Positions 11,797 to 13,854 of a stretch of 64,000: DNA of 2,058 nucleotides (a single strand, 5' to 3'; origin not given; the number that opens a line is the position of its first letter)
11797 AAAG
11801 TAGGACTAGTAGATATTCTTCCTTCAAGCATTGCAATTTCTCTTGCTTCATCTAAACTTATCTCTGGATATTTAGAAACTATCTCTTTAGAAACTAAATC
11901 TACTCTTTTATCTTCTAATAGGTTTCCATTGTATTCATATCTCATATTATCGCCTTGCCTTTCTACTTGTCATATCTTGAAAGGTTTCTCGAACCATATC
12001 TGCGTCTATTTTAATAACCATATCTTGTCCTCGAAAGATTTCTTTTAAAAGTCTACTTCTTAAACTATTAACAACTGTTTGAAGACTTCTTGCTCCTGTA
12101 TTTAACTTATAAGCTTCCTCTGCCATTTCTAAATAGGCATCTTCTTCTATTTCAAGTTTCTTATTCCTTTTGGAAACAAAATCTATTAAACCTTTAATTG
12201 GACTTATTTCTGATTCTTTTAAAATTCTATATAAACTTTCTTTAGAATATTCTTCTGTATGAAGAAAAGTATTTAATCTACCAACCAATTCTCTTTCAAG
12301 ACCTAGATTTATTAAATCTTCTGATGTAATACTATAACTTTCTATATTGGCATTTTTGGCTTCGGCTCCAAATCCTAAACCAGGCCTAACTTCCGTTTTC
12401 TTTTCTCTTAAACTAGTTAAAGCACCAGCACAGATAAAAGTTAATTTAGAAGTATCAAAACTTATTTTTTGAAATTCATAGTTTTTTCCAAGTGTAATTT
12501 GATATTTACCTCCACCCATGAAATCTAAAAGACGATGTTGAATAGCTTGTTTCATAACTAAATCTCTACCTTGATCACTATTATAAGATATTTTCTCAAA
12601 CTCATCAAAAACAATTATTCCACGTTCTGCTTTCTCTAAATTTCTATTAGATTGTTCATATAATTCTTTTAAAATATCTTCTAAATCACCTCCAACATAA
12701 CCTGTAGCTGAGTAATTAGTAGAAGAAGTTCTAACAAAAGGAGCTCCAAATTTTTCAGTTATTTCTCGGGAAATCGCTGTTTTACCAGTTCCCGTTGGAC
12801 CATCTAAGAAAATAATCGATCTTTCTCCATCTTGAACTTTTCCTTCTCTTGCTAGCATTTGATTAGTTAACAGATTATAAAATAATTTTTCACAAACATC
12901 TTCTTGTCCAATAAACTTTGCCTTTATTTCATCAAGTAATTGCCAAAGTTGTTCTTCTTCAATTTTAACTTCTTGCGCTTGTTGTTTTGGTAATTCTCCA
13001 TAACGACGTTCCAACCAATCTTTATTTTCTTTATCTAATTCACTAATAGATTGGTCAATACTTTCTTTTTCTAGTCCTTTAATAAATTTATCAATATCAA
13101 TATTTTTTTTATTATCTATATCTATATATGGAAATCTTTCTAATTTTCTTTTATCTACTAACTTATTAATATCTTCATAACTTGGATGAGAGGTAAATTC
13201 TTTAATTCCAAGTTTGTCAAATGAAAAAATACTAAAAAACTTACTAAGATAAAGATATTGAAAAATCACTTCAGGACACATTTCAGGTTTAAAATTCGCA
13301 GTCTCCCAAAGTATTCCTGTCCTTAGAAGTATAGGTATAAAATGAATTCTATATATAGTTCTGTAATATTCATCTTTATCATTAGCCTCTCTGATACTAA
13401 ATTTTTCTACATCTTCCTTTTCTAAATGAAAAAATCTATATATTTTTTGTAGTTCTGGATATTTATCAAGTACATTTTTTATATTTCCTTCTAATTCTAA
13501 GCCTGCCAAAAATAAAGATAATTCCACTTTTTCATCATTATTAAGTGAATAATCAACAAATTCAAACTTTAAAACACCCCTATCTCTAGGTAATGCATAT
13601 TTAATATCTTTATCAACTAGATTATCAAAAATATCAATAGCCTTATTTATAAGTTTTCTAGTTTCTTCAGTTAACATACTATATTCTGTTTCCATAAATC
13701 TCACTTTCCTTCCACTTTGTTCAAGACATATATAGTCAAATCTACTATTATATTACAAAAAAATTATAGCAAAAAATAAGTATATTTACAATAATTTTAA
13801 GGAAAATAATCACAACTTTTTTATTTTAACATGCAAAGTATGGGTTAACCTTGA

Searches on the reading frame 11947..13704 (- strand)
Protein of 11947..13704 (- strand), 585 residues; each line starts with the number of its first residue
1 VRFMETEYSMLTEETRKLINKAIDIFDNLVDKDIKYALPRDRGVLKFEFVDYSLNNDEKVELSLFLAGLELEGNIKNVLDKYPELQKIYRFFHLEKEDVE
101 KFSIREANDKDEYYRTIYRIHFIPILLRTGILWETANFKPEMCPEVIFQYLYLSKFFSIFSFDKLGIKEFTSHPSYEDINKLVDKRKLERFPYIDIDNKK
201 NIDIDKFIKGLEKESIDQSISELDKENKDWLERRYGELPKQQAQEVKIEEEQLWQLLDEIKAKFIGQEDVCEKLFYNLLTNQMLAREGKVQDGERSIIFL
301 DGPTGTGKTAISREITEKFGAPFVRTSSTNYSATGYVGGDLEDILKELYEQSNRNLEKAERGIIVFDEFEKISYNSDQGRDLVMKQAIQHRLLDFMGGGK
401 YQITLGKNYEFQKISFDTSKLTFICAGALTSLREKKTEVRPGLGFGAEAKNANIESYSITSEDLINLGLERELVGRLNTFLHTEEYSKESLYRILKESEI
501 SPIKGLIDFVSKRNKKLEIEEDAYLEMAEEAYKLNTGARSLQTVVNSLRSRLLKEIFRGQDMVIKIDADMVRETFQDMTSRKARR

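Call 70: search_protein_families(library=pfam, proteins=[window:11947-13704:-], max_evalue=0.00001)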
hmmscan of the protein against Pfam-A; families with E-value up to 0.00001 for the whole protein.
window:11947-13704:- (585 aa): 2 families
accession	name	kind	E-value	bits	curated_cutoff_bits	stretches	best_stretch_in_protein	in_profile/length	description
PF07724.20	AAA_2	-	4.5e-11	43.5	27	1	298-478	6-164/166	AAA domain (Cdc48 subfamily)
PF00004.35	AAA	-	7.9e-11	43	21.2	1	299-427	2-108/131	ATPase family associated with various cellular activities (AAA)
